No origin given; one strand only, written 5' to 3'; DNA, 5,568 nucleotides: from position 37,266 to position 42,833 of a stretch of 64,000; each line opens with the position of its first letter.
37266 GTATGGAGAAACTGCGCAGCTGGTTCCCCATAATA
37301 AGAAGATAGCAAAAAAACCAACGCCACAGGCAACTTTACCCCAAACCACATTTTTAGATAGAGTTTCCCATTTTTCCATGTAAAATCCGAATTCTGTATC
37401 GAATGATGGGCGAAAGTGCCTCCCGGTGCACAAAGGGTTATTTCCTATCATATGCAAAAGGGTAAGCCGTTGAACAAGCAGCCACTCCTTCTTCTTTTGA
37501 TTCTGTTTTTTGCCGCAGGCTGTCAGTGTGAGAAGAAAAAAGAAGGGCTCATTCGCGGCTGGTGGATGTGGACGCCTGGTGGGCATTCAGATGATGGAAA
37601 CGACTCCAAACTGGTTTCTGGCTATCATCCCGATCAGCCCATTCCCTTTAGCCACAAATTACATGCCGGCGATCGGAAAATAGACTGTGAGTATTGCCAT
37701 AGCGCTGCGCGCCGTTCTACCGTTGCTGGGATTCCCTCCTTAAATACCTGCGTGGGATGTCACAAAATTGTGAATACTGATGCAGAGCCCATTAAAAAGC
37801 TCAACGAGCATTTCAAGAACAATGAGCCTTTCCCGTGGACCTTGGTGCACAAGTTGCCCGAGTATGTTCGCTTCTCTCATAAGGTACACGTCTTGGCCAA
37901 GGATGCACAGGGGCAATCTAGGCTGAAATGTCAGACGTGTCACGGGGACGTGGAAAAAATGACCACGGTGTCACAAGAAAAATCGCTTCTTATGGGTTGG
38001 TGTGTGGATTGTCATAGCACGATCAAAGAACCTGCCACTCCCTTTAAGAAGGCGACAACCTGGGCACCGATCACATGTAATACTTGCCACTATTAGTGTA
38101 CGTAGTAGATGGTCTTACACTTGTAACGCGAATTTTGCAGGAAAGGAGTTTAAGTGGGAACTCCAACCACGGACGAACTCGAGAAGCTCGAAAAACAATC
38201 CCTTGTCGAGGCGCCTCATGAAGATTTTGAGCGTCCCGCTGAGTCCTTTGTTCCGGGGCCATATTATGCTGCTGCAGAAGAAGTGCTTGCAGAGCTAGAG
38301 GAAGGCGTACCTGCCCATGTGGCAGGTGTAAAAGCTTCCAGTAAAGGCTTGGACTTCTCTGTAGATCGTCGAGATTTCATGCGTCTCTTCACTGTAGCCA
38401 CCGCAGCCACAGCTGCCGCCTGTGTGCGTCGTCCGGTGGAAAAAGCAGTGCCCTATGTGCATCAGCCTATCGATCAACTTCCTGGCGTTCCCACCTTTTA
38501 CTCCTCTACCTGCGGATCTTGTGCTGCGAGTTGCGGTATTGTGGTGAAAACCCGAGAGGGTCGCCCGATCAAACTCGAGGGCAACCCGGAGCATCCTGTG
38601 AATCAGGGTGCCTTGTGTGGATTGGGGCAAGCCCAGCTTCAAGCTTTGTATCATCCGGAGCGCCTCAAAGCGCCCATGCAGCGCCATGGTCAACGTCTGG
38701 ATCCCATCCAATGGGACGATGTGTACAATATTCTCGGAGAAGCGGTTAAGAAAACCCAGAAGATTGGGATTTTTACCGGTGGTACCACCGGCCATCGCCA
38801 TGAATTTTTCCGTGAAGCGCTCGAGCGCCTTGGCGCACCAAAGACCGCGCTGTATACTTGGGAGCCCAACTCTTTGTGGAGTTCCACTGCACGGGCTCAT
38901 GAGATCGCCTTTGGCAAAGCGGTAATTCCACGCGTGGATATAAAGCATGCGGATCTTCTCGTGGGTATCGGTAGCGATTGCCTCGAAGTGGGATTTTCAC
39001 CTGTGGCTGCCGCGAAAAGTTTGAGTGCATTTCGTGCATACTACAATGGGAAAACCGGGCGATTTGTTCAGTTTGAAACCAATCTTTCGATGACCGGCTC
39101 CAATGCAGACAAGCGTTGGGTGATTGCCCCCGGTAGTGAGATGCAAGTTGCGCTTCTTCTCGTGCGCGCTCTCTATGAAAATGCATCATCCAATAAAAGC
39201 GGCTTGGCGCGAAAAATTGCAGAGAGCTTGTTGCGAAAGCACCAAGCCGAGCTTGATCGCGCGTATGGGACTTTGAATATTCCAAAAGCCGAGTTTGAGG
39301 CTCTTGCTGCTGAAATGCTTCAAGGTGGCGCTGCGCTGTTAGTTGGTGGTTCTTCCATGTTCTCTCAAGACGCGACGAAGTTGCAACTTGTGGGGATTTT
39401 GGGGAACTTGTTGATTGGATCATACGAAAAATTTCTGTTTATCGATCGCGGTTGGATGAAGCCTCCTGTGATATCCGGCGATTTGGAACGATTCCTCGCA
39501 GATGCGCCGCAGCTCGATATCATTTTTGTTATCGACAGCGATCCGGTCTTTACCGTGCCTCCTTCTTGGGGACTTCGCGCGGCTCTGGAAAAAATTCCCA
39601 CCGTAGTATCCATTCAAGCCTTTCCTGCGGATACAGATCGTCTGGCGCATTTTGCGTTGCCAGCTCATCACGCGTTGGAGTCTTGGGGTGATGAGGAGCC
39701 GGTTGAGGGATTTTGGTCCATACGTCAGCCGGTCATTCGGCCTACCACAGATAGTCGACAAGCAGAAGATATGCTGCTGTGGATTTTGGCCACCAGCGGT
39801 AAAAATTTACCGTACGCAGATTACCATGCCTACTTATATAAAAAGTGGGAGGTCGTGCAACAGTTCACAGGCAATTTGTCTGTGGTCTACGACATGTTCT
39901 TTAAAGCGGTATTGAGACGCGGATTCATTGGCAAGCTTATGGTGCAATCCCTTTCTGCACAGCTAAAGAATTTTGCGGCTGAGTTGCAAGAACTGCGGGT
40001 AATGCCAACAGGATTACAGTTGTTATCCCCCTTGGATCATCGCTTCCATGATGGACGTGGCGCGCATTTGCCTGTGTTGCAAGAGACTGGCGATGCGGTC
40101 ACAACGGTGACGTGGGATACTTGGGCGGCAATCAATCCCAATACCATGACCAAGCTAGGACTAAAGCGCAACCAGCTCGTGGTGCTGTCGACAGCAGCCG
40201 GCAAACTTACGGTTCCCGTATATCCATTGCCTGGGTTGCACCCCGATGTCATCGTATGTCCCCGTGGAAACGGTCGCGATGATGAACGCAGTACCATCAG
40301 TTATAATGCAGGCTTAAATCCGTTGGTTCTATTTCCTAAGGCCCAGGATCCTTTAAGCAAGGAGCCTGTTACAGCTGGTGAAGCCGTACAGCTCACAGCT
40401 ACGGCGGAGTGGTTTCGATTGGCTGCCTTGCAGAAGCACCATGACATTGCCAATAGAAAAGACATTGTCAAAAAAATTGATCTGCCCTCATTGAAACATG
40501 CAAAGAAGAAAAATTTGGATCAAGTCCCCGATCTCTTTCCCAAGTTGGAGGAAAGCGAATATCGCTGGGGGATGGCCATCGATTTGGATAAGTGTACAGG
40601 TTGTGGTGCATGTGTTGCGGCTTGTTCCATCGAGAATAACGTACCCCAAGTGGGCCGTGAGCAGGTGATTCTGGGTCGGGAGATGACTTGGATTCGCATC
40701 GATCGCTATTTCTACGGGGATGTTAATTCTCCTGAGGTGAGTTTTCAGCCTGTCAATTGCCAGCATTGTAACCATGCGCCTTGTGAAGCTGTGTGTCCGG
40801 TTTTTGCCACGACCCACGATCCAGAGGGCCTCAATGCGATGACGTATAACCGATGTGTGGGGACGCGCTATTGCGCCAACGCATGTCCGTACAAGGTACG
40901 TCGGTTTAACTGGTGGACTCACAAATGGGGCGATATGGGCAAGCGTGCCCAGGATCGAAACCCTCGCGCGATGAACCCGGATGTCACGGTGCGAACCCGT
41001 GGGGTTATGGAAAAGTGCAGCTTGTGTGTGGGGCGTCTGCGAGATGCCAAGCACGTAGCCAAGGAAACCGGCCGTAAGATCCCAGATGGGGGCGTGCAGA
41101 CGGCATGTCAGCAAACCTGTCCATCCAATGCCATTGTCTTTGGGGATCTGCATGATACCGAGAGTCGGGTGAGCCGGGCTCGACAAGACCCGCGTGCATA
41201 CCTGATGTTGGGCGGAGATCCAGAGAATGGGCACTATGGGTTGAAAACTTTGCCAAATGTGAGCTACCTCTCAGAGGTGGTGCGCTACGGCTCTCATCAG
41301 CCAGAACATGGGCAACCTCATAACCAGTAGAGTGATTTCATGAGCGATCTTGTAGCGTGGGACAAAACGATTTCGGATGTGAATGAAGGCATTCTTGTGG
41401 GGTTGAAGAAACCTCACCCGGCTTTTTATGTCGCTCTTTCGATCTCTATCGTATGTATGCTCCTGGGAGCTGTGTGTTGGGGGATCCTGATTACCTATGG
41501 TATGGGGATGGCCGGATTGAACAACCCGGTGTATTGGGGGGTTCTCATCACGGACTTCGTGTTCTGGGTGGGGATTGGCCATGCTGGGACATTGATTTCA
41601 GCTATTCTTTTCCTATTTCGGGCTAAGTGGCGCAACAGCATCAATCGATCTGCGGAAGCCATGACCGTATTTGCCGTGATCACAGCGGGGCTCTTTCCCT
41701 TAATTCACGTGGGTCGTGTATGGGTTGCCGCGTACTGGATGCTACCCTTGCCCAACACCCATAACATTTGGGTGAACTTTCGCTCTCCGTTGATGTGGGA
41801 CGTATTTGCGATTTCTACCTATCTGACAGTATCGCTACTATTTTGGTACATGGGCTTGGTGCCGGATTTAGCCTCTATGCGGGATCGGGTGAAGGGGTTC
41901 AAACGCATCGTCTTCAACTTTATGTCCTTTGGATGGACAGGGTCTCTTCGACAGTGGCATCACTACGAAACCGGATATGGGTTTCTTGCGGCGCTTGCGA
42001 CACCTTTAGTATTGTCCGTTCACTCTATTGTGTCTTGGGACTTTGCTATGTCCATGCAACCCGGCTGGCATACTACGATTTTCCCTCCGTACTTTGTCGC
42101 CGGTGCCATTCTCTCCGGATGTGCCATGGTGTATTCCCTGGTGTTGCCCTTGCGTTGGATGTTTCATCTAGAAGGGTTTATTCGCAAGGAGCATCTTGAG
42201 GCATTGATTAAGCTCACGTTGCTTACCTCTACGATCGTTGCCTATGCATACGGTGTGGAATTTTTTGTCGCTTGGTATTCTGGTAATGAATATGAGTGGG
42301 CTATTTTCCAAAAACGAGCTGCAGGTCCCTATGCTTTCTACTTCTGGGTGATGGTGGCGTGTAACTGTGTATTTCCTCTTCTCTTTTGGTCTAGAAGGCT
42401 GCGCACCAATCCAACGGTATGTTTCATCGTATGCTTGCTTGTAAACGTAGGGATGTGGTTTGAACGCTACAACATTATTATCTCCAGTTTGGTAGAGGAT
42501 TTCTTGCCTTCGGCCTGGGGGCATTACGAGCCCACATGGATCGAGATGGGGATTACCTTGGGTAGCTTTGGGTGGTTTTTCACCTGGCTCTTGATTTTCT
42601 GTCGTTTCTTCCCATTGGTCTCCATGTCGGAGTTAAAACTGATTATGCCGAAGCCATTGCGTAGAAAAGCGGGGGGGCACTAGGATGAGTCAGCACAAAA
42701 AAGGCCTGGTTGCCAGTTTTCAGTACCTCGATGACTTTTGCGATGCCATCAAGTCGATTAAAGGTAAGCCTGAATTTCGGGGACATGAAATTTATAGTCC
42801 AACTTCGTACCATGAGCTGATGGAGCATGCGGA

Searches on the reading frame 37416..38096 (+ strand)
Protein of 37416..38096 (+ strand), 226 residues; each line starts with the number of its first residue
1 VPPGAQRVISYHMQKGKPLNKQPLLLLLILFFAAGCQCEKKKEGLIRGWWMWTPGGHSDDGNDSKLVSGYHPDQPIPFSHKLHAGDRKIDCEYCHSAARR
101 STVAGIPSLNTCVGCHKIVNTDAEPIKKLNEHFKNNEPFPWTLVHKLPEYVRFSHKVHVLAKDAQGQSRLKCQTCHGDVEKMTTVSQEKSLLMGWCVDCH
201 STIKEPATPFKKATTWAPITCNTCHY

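Call 17: search_protein_families(library=pfam, proteins=[window:37416-38096:+])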
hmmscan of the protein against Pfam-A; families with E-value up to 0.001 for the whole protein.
window:37416-38096:+ (226 aa): 4 families
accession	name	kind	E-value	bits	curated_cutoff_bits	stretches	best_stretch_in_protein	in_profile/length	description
PF14522.11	Cytochrome_C7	-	3e-11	43.4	24.8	2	151-225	1-66/67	Cytochrome c7 and related cytochrome c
PF02085.21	Cytochrom_CIII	-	1.1e-07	32.5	22.9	1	72-124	17-61/101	Class III cytochrome C family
PF14537.11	Cytochrom_c3_2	-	2.4e-07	31.6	25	0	168-225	5-64/79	Cytochrome c3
PF22113.1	Mtrc-MtrF_II-IV_dom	-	1.3e-05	25.3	30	1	90-225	8-163/176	Outer membrane cytochrome MtrC/MtrF-like, domains II/IV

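Call 25: find_encoding_contigs(protein=window:37416-38096:+, flank=3000, max_places=10)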
Protein window:37416-38096:+ (226 aa): no gene with exactly this product is on record in the collection.

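Call 26: find_encoding_contigs(protein=window:37452-38096:+, flank=3000, max_places=10)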
Protein window:37452-38096:+ (214 aa): no gene with exactly this product is on record in the collection.

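Call 32: find_homologous_proteins(query=window:37452-38096:+, max_evalue=1e-40)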
Query window:37452-38096:+ (214 aa): 134 proteins with E <= 1e-40 among 746 candidates; the best 120 are listed.
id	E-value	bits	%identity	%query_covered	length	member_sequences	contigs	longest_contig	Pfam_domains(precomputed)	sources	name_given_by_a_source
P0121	4.4e-148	509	98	100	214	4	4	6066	PF14537.12,PF02085.22,PF14522.12,PF22113.2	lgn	-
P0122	1.9e-124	432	85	98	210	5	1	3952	PF14537.12,PF02085.22,PF14522.12,PF22113.2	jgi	jgi:hypothetical protein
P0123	1.1e-104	367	73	97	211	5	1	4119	PF14537.12,PF02085.22,PF14522.12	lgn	-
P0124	2.4e-83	297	60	96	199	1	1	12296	PF14537.12,PF02085.22,PF14522.12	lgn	-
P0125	4.2e-80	287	60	94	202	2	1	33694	PF14537.12,PF02085.22,PF14522.12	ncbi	-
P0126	8.7e-78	279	65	84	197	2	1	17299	PF14537.12,PF02085.22,PF14522.12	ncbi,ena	-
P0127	2.0e-77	278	56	99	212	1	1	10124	PF14537.12,PF02085.22,PF14522.12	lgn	-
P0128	1.9e-76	275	61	84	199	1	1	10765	PF14537.12,PF02085.22,PF14522.12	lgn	-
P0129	6.5e-76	273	58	94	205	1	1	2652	PF14537.12,PF02085.22,PF14522.12,PF22113.2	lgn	-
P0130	8.7e-75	269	56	96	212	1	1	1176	PF14537.12,PF02085.22,PF14522.12,PF22113.2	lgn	-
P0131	3.9e-74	267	55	95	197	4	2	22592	PF14537.12,PF02085.22,PF14522.12,PF22113.2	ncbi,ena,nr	ncbi:MAG: cytochrome C [Zetaproteobacteria bacterium]|nr:cytochrome C [Pseudobdellovibrionaceae bact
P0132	5.8e-74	267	61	84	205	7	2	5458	PF14537.12,PF02085.22,PF14522.12,PF22113.2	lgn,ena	-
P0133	4.3e-73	264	57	93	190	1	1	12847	PF14537.12,PF02085.22,PF14522.12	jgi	jgi:hypothetical protein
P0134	5.2e-73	263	58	95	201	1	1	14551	PF14537.12,PF02085.22,PF14522.12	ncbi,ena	-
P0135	1.2e-72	262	60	84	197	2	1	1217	PF14537.12,PF02085.22,PF14522.12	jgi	jgi:hypothetical protein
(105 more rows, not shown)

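Call 33: find_encoding_contigs(protein=P0121, flank=3000, max_places=10)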
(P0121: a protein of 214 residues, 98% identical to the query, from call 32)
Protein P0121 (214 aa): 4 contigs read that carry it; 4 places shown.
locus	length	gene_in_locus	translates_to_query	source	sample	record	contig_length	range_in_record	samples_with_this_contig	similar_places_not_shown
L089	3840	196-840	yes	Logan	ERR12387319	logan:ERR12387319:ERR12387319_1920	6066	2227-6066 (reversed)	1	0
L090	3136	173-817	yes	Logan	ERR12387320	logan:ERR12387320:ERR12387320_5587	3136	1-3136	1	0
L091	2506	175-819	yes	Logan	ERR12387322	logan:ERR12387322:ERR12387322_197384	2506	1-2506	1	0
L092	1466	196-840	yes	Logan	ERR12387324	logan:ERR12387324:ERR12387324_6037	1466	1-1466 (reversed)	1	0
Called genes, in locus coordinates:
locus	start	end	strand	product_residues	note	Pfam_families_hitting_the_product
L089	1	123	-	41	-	?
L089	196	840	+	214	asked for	PF02085:Cytochrom_CIII (faint), PF14522:Cytochrome_C7 (faint), PF14537:Cytochrom_c3_2 (faint), PF22113:Mtrc-MtrF_II-IV_dom (faint)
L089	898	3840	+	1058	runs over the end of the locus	PF04879:Molybdop_Fe4S4, PF13183:Fer4_8 (faint), PF13237:Fer4_10 (faint), PF00384:Molybdopterin, PF01568:Molydop_binding (weak), PF12797:Fer4_2 (weak), PF12838:Fer4_7, PF13247:Fer4_11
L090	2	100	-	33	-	?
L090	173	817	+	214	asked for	PF02085:Cytochrom_CIII (faint), PF14522:Cytochrome_C7 (faint), PF14537:Cytochrom_c3_2 (faint), PF22113:Mtrc-MtrF_II-IV_dom (faint)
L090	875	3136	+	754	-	?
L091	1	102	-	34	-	?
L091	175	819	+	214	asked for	PF02085:Cytochrom_CIII (faint), PF14522:Cytochrome_C7 (faint), PF14537:Cytochrom_c3_2 (faint), PF22113:Mtrc-MtrF_II-IV_dom (faint)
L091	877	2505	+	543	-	?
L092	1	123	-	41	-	?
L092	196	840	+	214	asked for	PF02085:Cytochrom_CIII (faint), PF14522:Cytochrome_C7 (faint), PF14537:Cytochrom_c3_2 (faint), PF22113:Mtrc-MtrF_II-IV_dom (faint)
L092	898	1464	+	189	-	?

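Call 34: find_encoding_contigs(protein=P0122, flank=3000, max_places=6)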
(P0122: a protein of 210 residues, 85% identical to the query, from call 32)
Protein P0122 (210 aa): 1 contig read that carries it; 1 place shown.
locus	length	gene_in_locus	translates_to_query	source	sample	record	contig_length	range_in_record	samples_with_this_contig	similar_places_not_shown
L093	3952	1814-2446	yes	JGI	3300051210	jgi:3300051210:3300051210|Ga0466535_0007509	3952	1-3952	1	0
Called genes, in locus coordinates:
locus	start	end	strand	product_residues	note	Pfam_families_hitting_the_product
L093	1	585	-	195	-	?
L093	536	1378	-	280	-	PF00270:DEAD (weak), PF04851:ResIII, PF17757:UvrB_inter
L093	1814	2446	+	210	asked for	PF02085:Cytochrom_CIII (faint), PF14537:Cytochrom_c3_2 (faint), PF22113:Mtrc-MtrF_II-IV_dom, PF14522:Cytochrome_C7 (weak)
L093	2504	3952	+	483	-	?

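Call 35: list_cluster_members(proteins=[P0121])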
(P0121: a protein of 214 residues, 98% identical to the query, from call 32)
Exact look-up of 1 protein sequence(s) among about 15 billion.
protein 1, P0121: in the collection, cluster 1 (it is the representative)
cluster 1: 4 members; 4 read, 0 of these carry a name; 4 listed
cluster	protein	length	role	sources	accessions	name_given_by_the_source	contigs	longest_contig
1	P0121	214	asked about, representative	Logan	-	-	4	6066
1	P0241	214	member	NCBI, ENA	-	-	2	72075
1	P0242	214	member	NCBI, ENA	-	-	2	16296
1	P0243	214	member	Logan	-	-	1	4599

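Call 37: find_encoding_contigs(protein=P0241, flank=3000, max_places=4)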
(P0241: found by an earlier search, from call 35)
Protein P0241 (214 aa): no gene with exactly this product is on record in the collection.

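Call 38: find_encoding_contigs(protein=P0242, flank=3000, max_places=4)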
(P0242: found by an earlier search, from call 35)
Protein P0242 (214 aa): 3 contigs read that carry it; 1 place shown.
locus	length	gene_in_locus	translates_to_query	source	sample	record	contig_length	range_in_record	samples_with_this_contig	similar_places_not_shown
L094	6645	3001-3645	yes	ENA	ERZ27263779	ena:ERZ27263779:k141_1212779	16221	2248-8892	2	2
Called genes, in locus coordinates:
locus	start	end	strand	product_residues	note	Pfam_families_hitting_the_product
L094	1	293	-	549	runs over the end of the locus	PF01541:GIY-YIG, PF27096:UvrC_M, PF02151:UVR (weak), PF22920:UvrC_RNaseH, PF08459:UvrC_RNaseH_dom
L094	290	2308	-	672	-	PF00270:DEAD (weak), PF04851:ResIII, PF17757:UvrB_inter, PF27431:UvrB_3rd, PF00271:Helicase_C, PF12344:UvrB, PF02151:UVR (weak)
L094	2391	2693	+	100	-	-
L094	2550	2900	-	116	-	-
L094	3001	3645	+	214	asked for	PF02085:Cytochrom_CIII (faint), PF14522:Cytochrome_C7 (faint), PF14537:Cytochrom_c3_2 (faint)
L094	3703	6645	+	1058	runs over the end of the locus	PF04879:Molybdop_Fe4S4, PF13183:Fer4_8 (faint), PF13237:Fer4_10 (faint), PF00384:Molybdopterin, PF01568:Molydop_binding (weak), PF12797:Fer4_2 (weak), PF12838:Fer4_7, PF13247:Fer4_11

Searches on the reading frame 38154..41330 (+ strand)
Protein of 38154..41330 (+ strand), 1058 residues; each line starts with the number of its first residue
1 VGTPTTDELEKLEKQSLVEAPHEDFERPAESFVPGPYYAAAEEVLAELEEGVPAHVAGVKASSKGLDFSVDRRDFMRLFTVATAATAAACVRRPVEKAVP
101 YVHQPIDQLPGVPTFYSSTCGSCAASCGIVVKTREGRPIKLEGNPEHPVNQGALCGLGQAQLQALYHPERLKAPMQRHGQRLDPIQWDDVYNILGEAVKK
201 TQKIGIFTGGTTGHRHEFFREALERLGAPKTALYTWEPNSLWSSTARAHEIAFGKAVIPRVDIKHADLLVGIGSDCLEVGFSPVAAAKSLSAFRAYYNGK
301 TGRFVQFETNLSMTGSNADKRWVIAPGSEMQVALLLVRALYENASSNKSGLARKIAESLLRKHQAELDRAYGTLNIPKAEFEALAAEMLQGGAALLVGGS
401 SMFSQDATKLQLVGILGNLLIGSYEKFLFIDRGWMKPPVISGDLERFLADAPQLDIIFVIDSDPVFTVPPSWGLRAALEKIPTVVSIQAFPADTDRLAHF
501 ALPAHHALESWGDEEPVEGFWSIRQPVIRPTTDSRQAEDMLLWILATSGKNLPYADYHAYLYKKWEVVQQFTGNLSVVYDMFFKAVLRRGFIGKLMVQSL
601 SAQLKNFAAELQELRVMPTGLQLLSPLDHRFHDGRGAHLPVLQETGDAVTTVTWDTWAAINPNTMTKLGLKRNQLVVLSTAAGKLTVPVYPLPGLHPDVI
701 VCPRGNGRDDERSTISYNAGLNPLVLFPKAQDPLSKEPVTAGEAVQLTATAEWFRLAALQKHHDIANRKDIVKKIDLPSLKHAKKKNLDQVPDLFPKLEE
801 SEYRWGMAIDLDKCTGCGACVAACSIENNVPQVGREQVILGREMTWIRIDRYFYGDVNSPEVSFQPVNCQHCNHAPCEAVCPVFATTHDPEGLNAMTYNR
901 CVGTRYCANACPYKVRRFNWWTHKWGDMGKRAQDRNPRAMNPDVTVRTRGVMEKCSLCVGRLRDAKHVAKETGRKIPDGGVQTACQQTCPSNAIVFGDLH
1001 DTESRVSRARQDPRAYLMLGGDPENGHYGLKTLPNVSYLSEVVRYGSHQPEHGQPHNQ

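Call 17: search_protein_families(library=pfam, proteins=[window:38154-41330:+])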
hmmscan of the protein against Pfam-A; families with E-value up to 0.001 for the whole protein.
window:38154-41330:+ (1058 aa): 12 families
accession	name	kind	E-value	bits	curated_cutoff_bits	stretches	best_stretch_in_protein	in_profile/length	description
PF12838.12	Fer4_7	-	1.8e-14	54.3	27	2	813-883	1-50/52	4Fe-4S dicluster domain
PF04879.21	Molybdop_Fe4S4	-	4.5e-12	46.2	22.7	1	115-167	3-55/55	Molybdopterin oxidoreductase Fe4S4 domain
PF13247.11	Fer4_11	-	2.9e-10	40.7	26.2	1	862-925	3-68/100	4Fe-4S dicluster domain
PF00384.28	Molybdopterin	-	1.6e-09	37.8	24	1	170-539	1-345/353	Molybdopterin oxidoreductase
PF01568.27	Molydop_binding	-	2.1e-07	31.4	26.8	1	657-738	31-104/110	Molydopterin dinucleotide binding domain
PF13237.11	Fer4_10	-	8.3e-07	29.3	25.5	1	807-882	2-53/53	4Fe-4S dicluster domain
PF12797.12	Fer4_2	-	3.9e-06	26.9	24.5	1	805-824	1-20/22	4Fe-4S binding domain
PF13183.11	Fer4_8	-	3e-05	24.9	27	0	811-883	2-66/68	4Fe-4S dicluster domain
PF00037.32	Fer4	-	8.4e-05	22.7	21.1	1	808-824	2-18/24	4Fe-4S binding domain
PF13187.11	Fer4_9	-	0.00011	22.6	27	1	813-883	1-49/52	4Fe-4S dicluster domain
PF25160.1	LdpA_Fe-S-bd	-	0.00021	21.4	27.6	0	874-914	6-41/49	LdpA Fe-S cluster-binding domain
PF12837.12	Fer4_6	-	0.00038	20.7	25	1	808-824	3-19/24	4Fe-4S binding domain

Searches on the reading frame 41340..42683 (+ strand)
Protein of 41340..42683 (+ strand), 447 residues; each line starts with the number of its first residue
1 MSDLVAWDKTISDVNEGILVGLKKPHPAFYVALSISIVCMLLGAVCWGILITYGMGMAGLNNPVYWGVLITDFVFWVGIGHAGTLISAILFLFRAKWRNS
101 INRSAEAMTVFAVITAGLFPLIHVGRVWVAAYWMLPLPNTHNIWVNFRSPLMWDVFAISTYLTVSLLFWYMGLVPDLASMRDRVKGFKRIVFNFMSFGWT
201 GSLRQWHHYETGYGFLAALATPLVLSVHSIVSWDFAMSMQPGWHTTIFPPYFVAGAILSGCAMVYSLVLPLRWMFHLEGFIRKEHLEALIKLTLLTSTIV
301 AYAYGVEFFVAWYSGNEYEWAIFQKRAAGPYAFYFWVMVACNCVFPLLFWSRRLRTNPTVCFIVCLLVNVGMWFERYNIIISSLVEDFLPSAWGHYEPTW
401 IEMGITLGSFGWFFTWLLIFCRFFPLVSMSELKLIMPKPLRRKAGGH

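Call 52: search_protein_families(library=pfam, proteins=[window:41340-42683:+], max_evalue=0.00001)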
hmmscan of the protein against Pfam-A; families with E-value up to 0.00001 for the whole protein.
window:41340-42683:+ (447 aa): 1 family
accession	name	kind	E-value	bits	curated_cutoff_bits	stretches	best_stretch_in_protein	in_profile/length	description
PF03916.19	NrfD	-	5e-25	89.2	25.8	1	59-384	4-309/313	Polysulphide reductase, NrfD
